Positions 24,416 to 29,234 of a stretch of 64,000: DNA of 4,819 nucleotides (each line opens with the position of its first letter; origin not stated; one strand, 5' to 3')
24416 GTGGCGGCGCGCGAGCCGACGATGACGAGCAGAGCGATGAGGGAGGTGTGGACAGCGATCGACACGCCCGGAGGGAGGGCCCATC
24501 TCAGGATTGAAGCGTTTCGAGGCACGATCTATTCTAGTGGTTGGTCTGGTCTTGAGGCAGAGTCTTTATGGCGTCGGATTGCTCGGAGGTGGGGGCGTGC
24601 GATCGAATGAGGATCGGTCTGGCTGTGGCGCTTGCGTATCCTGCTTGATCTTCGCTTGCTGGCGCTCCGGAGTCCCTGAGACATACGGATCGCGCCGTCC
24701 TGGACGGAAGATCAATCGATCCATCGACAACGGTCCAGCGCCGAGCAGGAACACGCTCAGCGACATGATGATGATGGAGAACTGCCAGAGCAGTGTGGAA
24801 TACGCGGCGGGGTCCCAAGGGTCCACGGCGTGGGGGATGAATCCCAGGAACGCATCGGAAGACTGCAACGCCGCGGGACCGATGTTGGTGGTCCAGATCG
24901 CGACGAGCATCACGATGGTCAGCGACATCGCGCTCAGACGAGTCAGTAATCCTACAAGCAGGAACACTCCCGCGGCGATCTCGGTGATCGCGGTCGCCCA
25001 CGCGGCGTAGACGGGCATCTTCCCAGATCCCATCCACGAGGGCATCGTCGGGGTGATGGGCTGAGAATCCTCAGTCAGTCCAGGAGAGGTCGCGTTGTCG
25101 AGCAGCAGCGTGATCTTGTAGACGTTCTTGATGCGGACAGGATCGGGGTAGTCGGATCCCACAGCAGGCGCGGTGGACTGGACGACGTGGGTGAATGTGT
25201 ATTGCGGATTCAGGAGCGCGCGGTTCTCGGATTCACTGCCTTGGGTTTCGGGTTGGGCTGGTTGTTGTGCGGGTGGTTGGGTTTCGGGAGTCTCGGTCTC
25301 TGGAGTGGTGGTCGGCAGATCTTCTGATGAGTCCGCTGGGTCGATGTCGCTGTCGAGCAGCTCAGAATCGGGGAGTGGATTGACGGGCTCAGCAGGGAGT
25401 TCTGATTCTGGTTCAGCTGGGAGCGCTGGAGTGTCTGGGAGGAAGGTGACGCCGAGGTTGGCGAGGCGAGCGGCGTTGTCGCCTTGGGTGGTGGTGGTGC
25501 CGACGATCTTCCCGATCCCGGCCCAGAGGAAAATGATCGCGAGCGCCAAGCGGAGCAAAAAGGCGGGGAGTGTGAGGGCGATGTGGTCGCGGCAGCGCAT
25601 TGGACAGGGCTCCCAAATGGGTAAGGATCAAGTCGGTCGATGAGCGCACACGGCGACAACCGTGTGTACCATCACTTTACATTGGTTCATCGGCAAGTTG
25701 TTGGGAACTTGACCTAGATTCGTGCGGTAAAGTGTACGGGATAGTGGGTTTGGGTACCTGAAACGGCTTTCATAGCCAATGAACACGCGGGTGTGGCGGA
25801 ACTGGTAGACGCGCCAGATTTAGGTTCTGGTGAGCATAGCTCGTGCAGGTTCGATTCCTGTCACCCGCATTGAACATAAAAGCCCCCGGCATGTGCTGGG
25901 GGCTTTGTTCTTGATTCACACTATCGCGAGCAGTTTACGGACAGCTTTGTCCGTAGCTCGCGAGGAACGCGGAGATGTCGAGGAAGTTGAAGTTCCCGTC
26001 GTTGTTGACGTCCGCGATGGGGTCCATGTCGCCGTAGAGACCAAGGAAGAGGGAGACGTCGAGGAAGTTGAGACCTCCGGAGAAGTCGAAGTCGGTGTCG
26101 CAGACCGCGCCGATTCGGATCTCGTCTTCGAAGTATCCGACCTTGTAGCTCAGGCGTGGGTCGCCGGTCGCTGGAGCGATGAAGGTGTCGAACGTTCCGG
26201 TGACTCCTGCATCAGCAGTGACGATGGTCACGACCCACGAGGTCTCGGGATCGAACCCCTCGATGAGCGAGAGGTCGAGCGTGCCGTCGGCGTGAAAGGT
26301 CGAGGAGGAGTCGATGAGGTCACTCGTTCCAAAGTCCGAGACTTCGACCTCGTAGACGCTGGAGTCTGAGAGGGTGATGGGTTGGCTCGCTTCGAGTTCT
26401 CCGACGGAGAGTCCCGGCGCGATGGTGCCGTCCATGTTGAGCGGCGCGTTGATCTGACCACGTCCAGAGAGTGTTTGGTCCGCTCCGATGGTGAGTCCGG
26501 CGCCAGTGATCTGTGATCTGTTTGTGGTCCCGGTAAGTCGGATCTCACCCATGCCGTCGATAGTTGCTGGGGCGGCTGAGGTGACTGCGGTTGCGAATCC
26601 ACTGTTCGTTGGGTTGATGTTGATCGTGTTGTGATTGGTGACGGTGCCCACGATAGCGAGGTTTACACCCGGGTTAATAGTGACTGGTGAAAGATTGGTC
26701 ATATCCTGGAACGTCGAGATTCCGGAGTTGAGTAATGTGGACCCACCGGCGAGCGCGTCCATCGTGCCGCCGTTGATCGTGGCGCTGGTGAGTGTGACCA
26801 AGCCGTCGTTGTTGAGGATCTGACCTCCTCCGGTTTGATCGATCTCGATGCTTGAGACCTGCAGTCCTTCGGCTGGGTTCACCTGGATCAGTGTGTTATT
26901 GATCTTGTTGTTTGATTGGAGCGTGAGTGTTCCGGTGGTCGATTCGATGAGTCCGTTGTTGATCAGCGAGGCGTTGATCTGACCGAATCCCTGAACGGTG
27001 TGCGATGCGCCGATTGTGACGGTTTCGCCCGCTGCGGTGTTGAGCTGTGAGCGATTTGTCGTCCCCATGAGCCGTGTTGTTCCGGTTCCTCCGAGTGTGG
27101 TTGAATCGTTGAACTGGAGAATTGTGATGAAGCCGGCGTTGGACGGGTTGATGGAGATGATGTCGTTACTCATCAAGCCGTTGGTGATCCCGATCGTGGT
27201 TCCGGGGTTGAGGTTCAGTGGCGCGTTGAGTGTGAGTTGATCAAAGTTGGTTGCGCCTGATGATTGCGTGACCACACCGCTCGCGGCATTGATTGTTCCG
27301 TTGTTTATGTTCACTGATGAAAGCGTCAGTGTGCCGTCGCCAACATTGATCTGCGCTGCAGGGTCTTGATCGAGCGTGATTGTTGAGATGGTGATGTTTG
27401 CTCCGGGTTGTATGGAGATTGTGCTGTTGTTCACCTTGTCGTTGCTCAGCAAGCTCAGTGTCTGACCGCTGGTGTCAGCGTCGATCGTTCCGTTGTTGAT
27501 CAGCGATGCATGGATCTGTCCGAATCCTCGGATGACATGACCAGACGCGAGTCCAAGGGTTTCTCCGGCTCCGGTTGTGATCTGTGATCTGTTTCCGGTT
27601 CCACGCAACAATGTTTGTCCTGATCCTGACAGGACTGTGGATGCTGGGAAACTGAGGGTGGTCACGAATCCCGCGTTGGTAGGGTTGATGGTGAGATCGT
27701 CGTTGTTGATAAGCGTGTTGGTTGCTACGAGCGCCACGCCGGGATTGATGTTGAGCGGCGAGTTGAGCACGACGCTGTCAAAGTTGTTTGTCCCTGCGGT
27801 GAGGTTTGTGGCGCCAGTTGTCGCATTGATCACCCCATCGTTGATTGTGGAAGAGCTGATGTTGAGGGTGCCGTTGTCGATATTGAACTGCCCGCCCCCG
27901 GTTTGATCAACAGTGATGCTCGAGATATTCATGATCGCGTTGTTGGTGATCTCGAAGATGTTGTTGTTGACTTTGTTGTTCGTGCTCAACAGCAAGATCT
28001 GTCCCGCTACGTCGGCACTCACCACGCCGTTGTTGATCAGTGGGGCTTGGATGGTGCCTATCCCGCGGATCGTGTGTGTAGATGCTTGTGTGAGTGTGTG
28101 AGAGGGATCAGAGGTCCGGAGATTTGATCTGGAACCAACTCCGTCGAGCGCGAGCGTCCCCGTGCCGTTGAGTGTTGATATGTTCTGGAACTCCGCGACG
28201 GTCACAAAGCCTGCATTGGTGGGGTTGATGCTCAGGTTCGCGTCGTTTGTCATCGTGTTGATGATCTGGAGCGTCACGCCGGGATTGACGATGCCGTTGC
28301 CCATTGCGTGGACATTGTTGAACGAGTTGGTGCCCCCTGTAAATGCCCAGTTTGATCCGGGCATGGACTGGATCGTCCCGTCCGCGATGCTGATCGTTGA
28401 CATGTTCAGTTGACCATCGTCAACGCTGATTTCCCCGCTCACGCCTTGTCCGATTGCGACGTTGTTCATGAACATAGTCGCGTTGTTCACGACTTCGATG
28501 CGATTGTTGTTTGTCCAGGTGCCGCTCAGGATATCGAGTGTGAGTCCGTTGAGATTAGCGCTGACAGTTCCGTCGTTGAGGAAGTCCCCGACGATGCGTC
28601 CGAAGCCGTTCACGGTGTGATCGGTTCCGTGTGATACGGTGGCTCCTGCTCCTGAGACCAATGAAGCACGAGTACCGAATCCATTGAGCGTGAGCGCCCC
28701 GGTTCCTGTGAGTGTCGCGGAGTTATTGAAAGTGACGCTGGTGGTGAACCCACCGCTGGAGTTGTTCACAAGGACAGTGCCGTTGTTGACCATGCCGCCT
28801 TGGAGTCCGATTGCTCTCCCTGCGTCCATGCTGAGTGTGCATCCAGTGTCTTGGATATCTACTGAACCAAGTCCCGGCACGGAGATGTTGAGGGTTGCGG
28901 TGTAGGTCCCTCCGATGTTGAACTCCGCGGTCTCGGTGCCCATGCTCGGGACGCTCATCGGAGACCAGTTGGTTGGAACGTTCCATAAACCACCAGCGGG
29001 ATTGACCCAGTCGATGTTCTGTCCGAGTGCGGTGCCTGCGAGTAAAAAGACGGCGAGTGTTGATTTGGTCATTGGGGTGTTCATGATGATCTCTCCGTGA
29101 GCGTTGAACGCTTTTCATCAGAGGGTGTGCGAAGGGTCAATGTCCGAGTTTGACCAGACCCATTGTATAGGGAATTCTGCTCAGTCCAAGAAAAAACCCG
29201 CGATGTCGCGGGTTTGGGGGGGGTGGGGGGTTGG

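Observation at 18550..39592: Seven secreted proteins with unrelated payloads share one C-terminal double EF-hand (dockerin-like) module ending in Cys-Pro-COOH: a candidate surface-display/anchoring system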

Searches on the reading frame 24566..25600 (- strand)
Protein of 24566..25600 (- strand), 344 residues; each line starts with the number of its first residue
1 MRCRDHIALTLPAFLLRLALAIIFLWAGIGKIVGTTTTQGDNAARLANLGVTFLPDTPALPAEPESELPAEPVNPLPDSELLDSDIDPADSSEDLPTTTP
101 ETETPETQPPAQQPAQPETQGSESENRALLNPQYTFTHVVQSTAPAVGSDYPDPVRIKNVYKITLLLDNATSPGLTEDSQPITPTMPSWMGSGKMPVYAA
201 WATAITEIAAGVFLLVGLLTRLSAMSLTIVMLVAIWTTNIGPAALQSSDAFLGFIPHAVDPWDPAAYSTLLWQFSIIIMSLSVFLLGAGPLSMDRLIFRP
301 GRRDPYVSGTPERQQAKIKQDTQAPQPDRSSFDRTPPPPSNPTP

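Call 51: search_protein_families(library=pfam, proteins=[window:24566-25600:-], max_evalue=0.001)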
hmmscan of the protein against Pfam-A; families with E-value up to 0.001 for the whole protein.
window:24566-25600:- (344 aa): 3 families
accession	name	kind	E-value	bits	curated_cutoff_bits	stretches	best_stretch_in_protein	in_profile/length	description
PF07681.17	DoxX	-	3.1e-15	57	23.6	1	191-238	34-83/85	DoxX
PF04173.18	DoxD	-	1.4e-05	25.6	22.7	0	205-236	71-108/167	TQO small subunit DoxD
PF07291.16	MauE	-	0.00032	21.5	27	0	195-236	44-85/128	Methylamine utilisation protein MauE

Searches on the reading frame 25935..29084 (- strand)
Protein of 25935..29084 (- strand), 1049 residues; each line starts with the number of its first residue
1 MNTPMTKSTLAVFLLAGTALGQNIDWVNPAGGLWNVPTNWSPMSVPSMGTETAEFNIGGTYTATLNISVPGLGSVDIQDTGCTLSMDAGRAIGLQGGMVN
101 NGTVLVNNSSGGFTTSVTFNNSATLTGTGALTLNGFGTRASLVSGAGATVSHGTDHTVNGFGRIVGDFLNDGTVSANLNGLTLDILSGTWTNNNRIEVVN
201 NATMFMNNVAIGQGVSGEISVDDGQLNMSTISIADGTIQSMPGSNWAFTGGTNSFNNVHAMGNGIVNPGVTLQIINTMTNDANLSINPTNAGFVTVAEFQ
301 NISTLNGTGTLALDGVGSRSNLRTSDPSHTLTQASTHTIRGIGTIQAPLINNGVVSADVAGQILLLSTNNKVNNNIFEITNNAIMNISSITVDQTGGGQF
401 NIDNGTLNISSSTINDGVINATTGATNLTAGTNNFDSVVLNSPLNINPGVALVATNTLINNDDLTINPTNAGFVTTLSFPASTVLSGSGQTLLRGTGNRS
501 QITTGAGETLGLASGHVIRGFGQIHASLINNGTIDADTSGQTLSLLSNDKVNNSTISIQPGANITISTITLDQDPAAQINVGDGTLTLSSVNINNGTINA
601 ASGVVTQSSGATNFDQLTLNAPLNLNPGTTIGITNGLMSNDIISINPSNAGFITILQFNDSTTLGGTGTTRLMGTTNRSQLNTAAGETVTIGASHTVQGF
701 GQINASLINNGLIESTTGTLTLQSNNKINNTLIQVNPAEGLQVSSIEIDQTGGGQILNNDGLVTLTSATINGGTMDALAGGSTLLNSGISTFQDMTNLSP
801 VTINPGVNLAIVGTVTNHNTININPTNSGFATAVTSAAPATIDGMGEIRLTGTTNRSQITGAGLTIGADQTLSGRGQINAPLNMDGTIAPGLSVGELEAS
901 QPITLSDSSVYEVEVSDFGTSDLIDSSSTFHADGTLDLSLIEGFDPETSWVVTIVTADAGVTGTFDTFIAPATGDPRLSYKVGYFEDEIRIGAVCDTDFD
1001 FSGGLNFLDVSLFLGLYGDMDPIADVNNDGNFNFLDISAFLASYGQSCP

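Call 3: search_protein_families(library=ncbifam, proteins=[window:25935-29084:-], max_evalue=0.01)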
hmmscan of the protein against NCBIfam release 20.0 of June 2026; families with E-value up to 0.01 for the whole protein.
window:25935-29084:- (1049 aa): 1 family
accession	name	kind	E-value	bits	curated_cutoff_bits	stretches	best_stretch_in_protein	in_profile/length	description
NF041540.1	dockerin_GC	domain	0.00045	20.6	29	1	998-1048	4-67/67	GC-type dockerin domain-anchored protein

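Call 4: search_protein_families(library=pfam, proteins=[window:25935-29084:-], max_evalue=0.01)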
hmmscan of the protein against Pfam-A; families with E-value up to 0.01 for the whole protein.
window:25935-29084:- (1049 aa): 0 families

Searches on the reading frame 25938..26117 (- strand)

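Call 10: search_protein_families(library=pfam, proteins=[window:25938-26117:-], max_evalue=10)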
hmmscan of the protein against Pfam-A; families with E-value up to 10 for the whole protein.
seq(60 aa): 2 families
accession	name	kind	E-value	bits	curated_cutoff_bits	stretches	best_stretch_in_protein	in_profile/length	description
PF00404.24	Dockerin_1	-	0.048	14.3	22.9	1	35-49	36-50/57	Dockerin type I domain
PF02412.23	TSP_3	-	0.058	13.5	25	1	2-20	8-26/36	Thrombospondin type 3 repeat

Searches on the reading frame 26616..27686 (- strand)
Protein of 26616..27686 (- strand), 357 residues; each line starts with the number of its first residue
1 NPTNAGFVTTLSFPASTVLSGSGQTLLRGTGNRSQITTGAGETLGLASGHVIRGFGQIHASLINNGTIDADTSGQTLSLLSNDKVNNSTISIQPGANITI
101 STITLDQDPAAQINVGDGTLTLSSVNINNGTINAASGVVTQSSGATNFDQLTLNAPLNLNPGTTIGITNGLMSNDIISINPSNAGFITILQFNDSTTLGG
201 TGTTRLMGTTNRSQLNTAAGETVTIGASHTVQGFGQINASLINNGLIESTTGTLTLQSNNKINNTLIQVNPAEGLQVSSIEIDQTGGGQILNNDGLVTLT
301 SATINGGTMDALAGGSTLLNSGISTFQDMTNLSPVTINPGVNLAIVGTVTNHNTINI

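Call 68: predict_structure(alignment_id=A5)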
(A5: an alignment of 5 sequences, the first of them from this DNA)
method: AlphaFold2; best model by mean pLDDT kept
length: 357 residues; sequences in the alignment: 5
mean_pLDDT: 88.8   pTM: 0.84
mean pLDDT of the five models: 88.8, 87.6, 87.0, 85.2, 84.5
residues with pLDDT >= 90: 218; 70-90: 122; 50-70: 16; < 50: 1
segments of 3 or more residues with pLDDT < 50: none
pLDDT, mean of each block of 10 residues (from residue 1): 70 92 89 89 88 92 89 91 81 92 75 87 90 88 89 92 91 93 81 94 88 89 92 90 90 81 90 89 86 92 92 88 94 94 95 93
secondary structure, 60 per line:
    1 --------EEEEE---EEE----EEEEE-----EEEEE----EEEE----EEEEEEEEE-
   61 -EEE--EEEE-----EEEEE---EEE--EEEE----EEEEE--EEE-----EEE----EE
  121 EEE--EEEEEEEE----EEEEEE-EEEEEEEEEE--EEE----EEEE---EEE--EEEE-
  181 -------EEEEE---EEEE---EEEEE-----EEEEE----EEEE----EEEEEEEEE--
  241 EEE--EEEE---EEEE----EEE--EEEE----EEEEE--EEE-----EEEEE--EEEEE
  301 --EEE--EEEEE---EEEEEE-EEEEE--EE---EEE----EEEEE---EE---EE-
elements in order: E9-13 E17-19 E24-28 E34-38 E43-46 E51-59 E62-64 E67-70 E76-80 E84-86 E89-92 E97-101 E104-106 E112-114 E119-123 E126-133 E138-143 E145-154 E157-159 E164-167 E171-173 E176-179 E188-192 E196-199 E203-207 E213-217 E222-225 E230-238 E241-243 E246-249 E253-256 E261-263 E266-269 E274-278 E281-283 E289-293 E296-300 E303-305 E308-312 E316-321 E323-327 E335-337 E342-346

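Call 72: fold_search(model_id=the predicted structure, library=pdb)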
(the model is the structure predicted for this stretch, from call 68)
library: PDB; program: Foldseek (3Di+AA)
matches with E <= 10: 268; with E <= 0.001: 0
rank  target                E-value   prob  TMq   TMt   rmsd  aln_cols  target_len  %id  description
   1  4q1q_A                2.0e-03  0.97  0.27  0.33  11.9       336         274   12  Crystal structure of TibC-catalyzed hyper-glycosylated TibA55-350 fragment (released 2014-09-17)
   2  4kh3                  1.0e-02  0.41  0.19  0.15  17.1       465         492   15  Structure of a bacterial self-associating protein (released 2014-01-15)
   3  7koh_C                1.2e-02  0.14  0.13  0.11  18.7       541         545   12  Crystal structure of antigen 43 from Escherichia coli EDL933 (released 2022-03-09)
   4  7koh_D                2.2e-02  0.18  0.16  0.12  18.0       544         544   11  Crystal structure of antigen 43 from Escherichia coli EDL933 (released 2022-03-09)
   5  7koh_A                2.7e-02  0.41  0.21  0.15  18.2       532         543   12  Crystal structure of antigen 43 from Escherichia coli EDL933 (released 2022-03-09)
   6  7o78_A                3.3e-02  0.47  0.27  0.22  13.3       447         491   10  Structure of the PL6 family chondroitinase B from Pseudopedobacter saltans, Pedsa3807 (released 2021-07-28)
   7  4xqf                  4.0e-02  0.38  0.23  0.16  15.6       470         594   10  Tailspike protein mutant E372Q (delta D470/N471) of E. coli bacteriophage HK620 (released 2016-01-27)
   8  7o7a_A                4.0e-02  0.20  0.20  0.18  14.7       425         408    9  Structure of the PL6 family alginate lyase Pedsa0632 from Pseudopedobacter saltans (released 2021-07-28)
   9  3zpp                  5.7e-02  0.16  0.18  0.16  15.3       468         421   10  Structure of the Streptococcus pneumoniae surface protein and adhesin PfbA (released 2013-05-29)
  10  6gvp_A                6.6e-02  0.33  0.24  0.17  13.9       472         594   11  TAILSPIKE PROTEIN MUTANT E372Q (DELTA N471/S472) OF E. COLI BACTERIOPHAGE HK620 IN COMPLEX WITH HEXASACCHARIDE (released 2018-07-11)
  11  5awf_A                6.6e-02  0.04  0.08  0.08  20.3       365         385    9  Crystal structure of SufB-SufC-SufD complex from Escherichia coli (released 2015-11-11)
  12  7ko9                  7.0e-02  0.28  0.21  0.16  17.0       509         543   11  Crystal structure of antigen 43 from uropathogenic Escherichia coli UTI89 (released 2022-03-09)
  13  6kvh                  1.0e-01  0.20  0.21  0.22  14.3       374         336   16  The mutant crystal structure of endo-polygalacturonase (T284A) from Talaromyces leycettanus JCM 12802 (released 2020-09-09)
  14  7e56                  1.1e-01  0.18  0.21  0.22  13.7       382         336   16  The mutant crystal structure of endo-polygalacturonase (T316C/G344C) from Talaromyces leycettanus JCM 12802 (released 2021-08-25)
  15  9ozd_B                1.1e-01  0.14  0.22  0.21  13.8       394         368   11  Crystal structure of the polysaccharide lyase RbmB from Vibrio cholerae bound to Vibrio Polysaccharide (released 2026-03-11)
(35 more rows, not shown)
